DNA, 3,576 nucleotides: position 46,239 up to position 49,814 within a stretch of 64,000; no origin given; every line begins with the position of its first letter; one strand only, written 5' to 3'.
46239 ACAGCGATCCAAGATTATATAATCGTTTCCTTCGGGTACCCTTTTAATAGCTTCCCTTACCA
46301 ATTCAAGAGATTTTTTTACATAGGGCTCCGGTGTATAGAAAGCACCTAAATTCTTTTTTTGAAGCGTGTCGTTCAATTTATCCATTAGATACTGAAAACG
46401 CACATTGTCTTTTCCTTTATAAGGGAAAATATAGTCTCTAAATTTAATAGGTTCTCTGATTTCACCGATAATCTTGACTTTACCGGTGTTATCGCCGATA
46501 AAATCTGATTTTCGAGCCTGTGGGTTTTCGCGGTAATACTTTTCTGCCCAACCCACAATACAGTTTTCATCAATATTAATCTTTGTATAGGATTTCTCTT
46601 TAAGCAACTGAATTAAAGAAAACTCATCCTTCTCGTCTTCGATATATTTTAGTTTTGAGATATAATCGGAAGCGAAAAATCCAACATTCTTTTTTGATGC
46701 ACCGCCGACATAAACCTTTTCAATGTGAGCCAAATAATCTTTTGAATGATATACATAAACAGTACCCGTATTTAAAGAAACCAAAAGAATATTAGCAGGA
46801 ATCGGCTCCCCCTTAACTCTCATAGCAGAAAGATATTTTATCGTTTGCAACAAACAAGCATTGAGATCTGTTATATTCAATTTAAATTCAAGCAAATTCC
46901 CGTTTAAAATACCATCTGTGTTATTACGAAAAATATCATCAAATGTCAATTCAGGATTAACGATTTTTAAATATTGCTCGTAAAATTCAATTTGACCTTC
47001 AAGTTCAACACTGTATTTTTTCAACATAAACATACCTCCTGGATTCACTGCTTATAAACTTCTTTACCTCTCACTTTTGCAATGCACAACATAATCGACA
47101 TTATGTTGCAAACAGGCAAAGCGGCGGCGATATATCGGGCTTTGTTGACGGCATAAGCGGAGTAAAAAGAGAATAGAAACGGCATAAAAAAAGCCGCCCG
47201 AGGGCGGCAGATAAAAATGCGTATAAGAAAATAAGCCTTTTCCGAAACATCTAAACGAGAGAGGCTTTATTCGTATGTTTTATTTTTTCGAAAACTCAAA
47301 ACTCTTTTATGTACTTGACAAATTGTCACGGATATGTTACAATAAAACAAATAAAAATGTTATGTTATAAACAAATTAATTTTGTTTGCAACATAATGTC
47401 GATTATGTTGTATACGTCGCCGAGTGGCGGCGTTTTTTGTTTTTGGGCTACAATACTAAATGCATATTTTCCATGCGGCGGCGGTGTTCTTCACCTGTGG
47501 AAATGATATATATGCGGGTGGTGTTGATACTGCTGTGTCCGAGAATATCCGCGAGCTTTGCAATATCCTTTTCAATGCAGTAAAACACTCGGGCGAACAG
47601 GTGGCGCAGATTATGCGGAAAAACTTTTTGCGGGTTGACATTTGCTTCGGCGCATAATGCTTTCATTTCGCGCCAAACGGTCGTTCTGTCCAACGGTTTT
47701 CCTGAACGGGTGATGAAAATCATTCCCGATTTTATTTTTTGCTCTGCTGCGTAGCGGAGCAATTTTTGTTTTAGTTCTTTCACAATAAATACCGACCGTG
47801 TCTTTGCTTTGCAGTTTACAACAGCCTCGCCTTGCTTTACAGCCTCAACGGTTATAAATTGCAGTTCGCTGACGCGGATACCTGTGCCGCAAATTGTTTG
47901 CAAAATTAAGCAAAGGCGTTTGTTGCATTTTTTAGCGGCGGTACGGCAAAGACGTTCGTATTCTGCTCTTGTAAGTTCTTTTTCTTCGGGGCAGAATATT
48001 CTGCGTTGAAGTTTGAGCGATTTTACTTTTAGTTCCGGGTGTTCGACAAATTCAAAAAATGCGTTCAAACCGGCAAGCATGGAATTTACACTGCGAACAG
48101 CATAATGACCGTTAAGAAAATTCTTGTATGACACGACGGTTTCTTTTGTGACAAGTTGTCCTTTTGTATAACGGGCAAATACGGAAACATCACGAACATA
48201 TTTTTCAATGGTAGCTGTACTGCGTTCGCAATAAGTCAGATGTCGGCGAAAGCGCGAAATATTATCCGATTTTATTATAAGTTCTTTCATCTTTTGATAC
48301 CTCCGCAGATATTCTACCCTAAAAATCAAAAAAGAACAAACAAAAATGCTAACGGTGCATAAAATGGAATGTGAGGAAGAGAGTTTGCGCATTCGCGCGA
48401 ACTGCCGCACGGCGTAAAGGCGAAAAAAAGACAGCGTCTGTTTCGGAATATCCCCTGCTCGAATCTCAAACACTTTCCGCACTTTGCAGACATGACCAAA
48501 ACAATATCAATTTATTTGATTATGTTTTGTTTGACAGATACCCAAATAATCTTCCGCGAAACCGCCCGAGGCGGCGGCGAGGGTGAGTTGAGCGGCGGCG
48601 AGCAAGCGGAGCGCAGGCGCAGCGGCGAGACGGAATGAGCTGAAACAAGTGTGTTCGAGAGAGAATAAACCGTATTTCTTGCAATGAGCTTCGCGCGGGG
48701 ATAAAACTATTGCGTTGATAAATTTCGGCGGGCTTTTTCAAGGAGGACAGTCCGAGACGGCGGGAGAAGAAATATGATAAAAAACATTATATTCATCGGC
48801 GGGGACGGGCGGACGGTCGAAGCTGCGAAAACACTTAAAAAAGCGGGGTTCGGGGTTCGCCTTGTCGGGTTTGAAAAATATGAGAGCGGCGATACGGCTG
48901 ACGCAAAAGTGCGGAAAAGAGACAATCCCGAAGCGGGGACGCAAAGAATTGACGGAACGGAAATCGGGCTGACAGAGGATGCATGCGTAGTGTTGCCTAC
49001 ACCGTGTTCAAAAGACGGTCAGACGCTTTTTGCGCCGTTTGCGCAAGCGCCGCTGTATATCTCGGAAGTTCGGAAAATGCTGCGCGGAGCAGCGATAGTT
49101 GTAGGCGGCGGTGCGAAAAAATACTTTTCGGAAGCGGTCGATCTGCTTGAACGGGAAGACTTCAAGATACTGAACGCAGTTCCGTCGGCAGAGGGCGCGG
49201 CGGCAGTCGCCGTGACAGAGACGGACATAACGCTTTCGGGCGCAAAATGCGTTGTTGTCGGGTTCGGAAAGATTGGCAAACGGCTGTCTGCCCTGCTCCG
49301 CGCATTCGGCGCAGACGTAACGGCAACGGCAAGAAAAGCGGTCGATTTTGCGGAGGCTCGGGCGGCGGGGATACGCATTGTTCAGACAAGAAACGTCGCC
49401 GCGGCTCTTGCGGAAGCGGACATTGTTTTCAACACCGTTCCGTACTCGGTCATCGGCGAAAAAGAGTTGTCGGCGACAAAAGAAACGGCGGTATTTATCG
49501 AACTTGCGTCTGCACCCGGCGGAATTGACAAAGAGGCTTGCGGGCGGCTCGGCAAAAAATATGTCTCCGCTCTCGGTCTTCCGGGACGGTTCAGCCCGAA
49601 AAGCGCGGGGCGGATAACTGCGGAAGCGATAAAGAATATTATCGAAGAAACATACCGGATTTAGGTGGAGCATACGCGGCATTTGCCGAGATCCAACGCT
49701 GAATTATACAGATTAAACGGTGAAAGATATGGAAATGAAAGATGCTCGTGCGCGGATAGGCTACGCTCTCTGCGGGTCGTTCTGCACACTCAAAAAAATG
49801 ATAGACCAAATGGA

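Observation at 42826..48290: AT-rich island: KAP NTPase + fused nuclease-methyltransferase + recombinase as a candidate phase-variable defence module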

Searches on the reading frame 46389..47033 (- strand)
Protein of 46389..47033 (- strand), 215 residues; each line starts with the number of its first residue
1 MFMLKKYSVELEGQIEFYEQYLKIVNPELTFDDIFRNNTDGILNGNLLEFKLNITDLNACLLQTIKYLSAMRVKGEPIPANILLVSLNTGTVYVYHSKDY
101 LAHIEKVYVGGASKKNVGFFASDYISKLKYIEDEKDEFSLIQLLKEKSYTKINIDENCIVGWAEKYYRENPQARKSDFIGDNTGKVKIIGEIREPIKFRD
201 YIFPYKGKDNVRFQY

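Call 49: predict_structure(alignment_id=A3)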
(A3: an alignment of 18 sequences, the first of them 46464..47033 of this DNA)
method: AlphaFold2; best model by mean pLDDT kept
length: 190 residues; sequences in the alignment: 18
mean_pLDDT: 79.2   pTM: 0.75
mean pLDDT of the five models: 79.2, 73.9, 66.5, 57.2, 52.6
residues with pLDDT >= 90: 77; 70-90: 59; 50-70: 39; < 50: 15
segments of 3 or more residues with pLDDT < 50: 113-115, 182-190
pLDDT, mean of each block of 10 residues (from residue 1): 74 91 88 69 90 92 89 84 95 95 79 58 92 94 91 65 62 58 40
secondary structure, 60 per line:
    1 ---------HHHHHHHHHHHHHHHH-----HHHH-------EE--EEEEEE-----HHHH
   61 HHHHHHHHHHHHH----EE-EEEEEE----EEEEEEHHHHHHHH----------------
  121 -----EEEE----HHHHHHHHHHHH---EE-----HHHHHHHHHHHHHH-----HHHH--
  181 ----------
elements in order: H10-25 H31-34 E46-51 H57-73 E81-86 E91-96 H97-104 E126-129 H134-145 H156-169 H175-178

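Call 55: fold_search(model_id=the predicted structure, library=pdb)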
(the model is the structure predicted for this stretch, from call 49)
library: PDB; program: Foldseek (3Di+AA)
matches with E <= 10: 175; with E <= 0.001: 0
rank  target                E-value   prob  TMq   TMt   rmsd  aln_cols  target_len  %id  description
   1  7ewu_B                4.1e-01  0.10  0.21  0.22  13.1       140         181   13  Crystal structure of Ebinur Lake virus cap snatching endonuclease (WT) (released 2022-01-26)
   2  7ewu_D                5.3e-01  0.11  0.26  0.28  11.7       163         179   13  Crystal structure of Ebinur Lake virus cap snatching endonuclease (WT) (released 2022-01-26)
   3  7ewx_B                6.4e-01  0.08  0.22  0.22  13.0       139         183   14  Crystal structure of Ebinur Lake virus cap snatching endonuclease (P78A mutant) (released 2022-01-26)
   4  7ewx_A                6.4e-01  0.08  0.20  0.22  13.2       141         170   13  Crystal structure of Ebinur Lake virus cap snatching endonuclease (P78A mutant) (released 2022-01-26)
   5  7ex0_A                6.8e-01  0.08  0.20  0.20  11.4       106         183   14  Crystal structure of Ebinur Lake virus cap snatching endonuclease (K108A mutant) (released 2022-01-26)
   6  2eb0_A                7.2e-01  0.10  0.19  0.13   8.7        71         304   15  Crystal structure of Methanococcus jannaschii putative family II inorganic pyrophosphatase (released 2007-08-07)
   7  7eww_A                7.7e-01  0.09  0.21  0.23  11.4       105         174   14  Crystal structure of Ebinur Lake virus cap snatching endonuclease (N52A mutant) (released 2022-01-26)
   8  7ewy_B                8.2e-01  0.06  0.19  0.20  13.2       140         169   12  Crystal structure of Ebinur Lake virus cap snatching endonuclease (D79A mutant) (released 2022-01-26)
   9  7ex0_B                8.8e-01  0.07  0.21  0.23  14.9       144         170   13  Crystal structure of Ebinur Lake virus cap snatching endonuclease (K108A mutant) (released 2022-01-26)
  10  8r6s_G                9.3e-01  0.11  0.19  0.06  10.3        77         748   22  Plastid-encoded RNA polymerase (Integrated model) (released 2024-03-13)
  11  7eww_B                9.3e-01  0.07  0.21  0.23  13.3       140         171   12  Crystal structure of Ebinur Lake virus cap snatching endonuclease (N52A mutant) (released 2022-01-26)
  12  9y1l_B                1.1e+00  0.20  0.19  0.23   3.8        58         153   16  Crystal Structure of Putative Restriction Endonuclease Domain-Containing Protein from Leptospirillum ferriphilum YSK (released 2025-09-10)
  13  9epc_G                1.1e+00  0.09  0.19  0.06  10.4        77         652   22  Cryo-EM structure of the Plastid-encoded RNA polymerase from Sinapis alba (released 2025-06-18)
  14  2xi5_A                1.1e+00  0.06  0.24  0.25  15.4       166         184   13  N-terminal endonuclease domain of La Crosse virus L-protein (released 2010-10-06)
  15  2fco_B                1.1e+00  0.07  0.21  0.23   9.6       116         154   13  Crystal Structure of Bacillus stearothermophilus PrfA-Holliday Junction Resolvase (released 2006-11-21)
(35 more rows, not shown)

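Call 76: search_protein_families(library=phrogs, proteins=[window:46389-47033:-], max_evalue=0.1)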
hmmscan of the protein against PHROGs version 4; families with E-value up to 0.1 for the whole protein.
window:46389-47033:- (215 aa): 0 families

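Call 90: fold_search(model_id=the predicted structure, library=viral)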
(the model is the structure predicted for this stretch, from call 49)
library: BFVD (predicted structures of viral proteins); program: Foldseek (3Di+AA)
matches with E <= 10: 258; with E <= 0.001: 1
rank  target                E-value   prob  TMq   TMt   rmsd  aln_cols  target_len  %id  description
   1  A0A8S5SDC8            1.8e-18  1.00  0.75  0.21   5.7       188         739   43  N-6 DNA Methylase [Siphoviridae sp. ctnpt50]
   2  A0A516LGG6            5.9e-02  0.47  0.31  0.40   8.7       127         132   17  (no name in the UniProt tables at hand)
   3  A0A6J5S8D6            5.9e-02  0.41  0.30  0.33   9.2       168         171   10  Uncharacterized protein [uncultured Caudovirales phage]
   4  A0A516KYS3            8.2e-02  0.14  0.21  0.26  13.3       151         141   11  (no name in the UniProt tables at hand)
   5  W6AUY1                8.7e-02  0.54  0.36  0.40   8.5       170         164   13  (no name in the UniProt tables at hand)
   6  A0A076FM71            9.9e-02  0.12  0.24  0.20  17.0       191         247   15  Uncharacterized protein [Aureococcus anophagefferens virus]
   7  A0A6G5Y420            1.2e-01  0.16  0.23  0.28  10.1       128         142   13  (no name in the UniProt tables at hand)
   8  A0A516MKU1            1.5e-01  0.44  0.24  0.37  13.3       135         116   12  (no name in the UniProt tables at hand)
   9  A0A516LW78            1.8e-01  0.21  0.30  0.38  10.2       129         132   14  (no name in the UniProt tables at hand)
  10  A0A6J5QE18            2.3e-01  0.30  0.26  0.32   6.7       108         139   11  Uncharacterized protein [uncultured Caudovirales phage]
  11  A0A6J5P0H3            2.3e-01  0.12  0.26  0.28  17.6       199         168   12  COG2887 RecB family exonuclease [uncultured Caudovirales phage]
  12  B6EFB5                2.4e-01  0.11  0.27  0.26  17.1       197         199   13  DUF83 domain-containing protein [Stygiolobus rod-shaped virus]
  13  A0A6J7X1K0            2.8e-01  0.23  0.27  0.28   5.6       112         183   15  Uncharacterized protein [uncultured Caudovirales phage]
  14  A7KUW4                2.8e-01  0.13  0.23  0.17  17.2       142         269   11  (no name in the UniProt tables at hand)
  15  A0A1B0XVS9            2.9e-01  0.08  0.17  0.29  11.3       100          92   12  Uncharacterized protein [Campylobacter phage PC5]
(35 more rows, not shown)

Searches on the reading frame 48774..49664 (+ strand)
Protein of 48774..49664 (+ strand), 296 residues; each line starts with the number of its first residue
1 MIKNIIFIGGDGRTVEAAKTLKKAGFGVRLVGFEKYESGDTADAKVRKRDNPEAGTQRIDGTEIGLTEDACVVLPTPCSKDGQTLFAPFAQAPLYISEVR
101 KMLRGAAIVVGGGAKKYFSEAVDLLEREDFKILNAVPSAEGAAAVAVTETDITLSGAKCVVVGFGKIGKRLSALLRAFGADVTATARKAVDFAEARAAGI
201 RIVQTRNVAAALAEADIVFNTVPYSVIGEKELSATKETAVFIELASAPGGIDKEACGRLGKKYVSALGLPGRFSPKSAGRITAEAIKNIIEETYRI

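Call 4: search_protein_families(library=pfam, proteins=[window:48774-49664:+], max_evalue=0.01)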
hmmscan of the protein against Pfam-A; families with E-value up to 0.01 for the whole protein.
window:48774-49664:+ (296 aa): 12 families
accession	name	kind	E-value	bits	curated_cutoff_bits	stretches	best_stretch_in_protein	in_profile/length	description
PF16924.11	DpaA_N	-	2.3e-18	66.9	29.2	1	5-124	2-107/116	Dipicolinate synthase subunit A N-terminal domain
PF02826.25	2-Hacid_dh_C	-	1e-12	48.3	25.1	1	153-246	33-128/178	D-isomer specific 2-hydroxyacid dehydrogenase, NAD binding domain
PF00670.27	AdoHcyase_NAD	-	2e-08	35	27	1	149-252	16-117/162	S-adenosyl-L-homocysteine hydrolase, NAD binding domain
PF13241.12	NAD_binding_7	-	1.8e-05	25.7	22.1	1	153-245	4-92/104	Putative NAD(P)-binding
PF07991.19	KARI_N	-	1.9e-05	24.7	20.6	1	154-225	2-71/165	Acetohydroxy acid isomeroreductase, NADPH-binding domain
PF01488.26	Shikimate_DH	-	8.1e-05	23.2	24.3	1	153-236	9-99/138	Shikimate / quinate 5-dehydrogenase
PF02882.25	THF_DHG_CYH_C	-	0.00012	21.8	27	1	137-199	17-81/160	Tetrahydrofolate dehydrogenase/cyclohydrolase, NAD(P)-binding domain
PF02558.23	ApbA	-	0.00018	21.6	22.2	1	160-207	2-48/150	Ketopantoate reductase PanE/ApbA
PF03807.23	F420_oxidored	-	0.0002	22.3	21.6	1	160-228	3-73/94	NADP oxidoreductase coenzyme F420-dependent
PF03446.21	NAD_binding_2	-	0.0015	19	21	1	161-225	4-66/161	NAD binding domain of 6-phosphogluconate dehydrogenase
PF02153.23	PDH_N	-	0.0016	18.4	26.5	0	175-266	5-101/154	Prephenate dehydrogenase, nucleotide-binding domain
PF03793.24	PASTA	-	0.0034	17.8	23.2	0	16-67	13-61/64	PASTA domain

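Call 44: find_encoding_contigs(protein=window:48774-49664:+, flank=9000, max_places=10)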
Protein window:48774-49664:+ (296 aa): 21 contigs read that carry it; 10 places shown.
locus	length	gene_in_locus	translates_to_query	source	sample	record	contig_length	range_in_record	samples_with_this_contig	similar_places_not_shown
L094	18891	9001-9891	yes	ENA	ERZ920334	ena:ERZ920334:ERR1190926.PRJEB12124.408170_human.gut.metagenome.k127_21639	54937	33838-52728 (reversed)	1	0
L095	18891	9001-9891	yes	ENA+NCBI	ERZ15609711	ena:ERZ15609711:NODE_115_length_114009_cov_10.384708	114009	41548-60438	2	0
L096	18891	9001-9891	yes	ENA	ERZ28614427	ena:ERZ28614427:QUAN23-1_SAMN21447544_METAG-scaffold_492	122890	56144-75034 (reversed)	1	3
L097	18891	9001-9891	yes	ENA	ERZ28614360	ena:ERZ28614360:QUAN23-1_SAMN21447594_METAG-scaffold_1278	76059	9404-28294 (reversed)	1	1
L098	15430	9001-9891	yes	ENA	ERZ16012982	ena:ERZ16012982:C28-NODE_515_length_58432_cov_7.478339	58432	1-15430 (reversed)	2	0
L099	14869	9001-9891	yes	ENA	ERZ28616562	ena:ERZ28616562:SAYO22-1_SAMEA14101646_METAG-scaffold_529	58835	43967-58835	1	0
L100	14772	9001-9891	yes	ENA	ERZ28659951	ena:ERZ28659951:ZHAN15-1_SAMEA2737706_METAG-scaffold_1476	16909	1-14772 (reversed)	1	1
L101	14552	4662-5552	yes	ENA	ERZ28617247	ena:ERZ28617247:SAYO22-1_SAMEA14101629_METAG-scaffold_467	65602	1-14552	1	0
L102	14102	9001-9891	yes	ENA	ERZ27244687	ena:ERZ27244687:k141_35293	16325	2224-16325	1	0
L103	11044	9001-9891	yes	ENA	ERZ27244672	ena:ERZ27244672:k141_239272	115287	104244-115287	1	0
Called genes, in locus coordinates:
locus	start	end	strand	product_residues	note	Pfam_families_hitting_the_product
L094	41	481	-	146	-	-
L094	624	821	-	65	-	PF12760:Zn_ribbon_IS1595 (faint)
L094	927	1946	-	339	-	PF00404:Dockerin_1 (weak)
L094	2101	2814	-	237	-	PF00440:TetR_N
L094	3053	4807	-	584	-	PF07693:KAP_NTPase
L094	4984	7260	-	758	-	-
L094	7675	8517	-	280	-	PF00589:Phage_integrase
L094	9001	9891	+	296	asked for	PF07991:KARI_N (faint), PF16924:DpaA_N, PF02826:2-Hacid_dh_C, PF00670:AdoHcyase_NAD, PF13241:NAD_binding_7 (weak)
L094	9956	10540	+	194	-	PF02441:Flavoprotein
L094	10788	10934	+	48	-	-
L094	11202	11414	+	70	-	-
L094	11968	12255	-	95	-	-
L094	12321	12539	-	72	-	-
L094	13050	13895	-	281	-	PF08543:Phos_pyr_kin, PF00294:PfkB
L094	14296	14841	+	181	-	PF00210:Ferritin (faint), PF02915:Rubrerythrin, PF21349:RUBY_RBDX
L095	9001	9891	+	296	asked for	PF07991:KARI_N (faint), PF16924:DpaA_N, PF02826:2-Hacid_dh_C, PF00670:AdoHcyase_NAD, PF13241:NAD_binding_7 (weak)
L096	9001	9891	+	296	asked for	PF07991:KARI_N (faint), PF16924:DpaA_N, PF02826:2-Hacid_dh_C, PF00670:AdoHcyase_NAD, PF13241:NAD_binding_7 (weak)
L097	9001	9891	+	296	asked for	PF07991:KARI_N (faint), PF16924:DpaA_N, PF02826:2-Hacid_dh_C, PF00670:AdoHcyase_NAD, PF13241:NAD_binding_7 (weak)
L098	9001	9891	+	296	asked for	PF07991:KARI_N (faint), PF16924:DpaA_N, PF02826:2-Hacid_dh_C, PF00670:AdoHcyase_NAD, PF13241:NAD_binding_7 (weak)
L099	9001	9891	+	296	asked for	PF07991:KARI_N (faint), PF16924:DpaA_N, PF02826:2-Hacid_dh_C, PF00670:AdoHcyase_NAD, PF13241:NAD_binding_7 (weak)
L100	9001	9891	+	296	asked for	PF07991:KARI_N (faint), PF16924:DpaA_N, PF02826:2-Hacid_dh_C, PF00670:AdoHcyase_NAD, PF13241:NAD_binding_7 (weak)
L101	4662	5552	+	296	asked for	PF07991:KARI_N (faint), PF16924:DpaA_N, PF02826:2-Hacid_dh_C, PF00670:AdoHcyase_NAD, PF13241:NAD_binding_7 (weak)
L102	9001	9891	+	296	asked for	PF07991:KARI_N (faint), PF16924:DpaA_N, PF02826:2-Hacid_dh_C, PF00670:AdoHcyase_NAD, PF13241:NAD_binding_7 (weak)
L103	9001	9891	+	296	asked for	PF07991:KARI_N (faint), PF16924:DpaA_N, PF02826:2-Hacid_dh_C, PF00670:AdoHcyase_NAD, PF13241:NAD_binding_7 (weak)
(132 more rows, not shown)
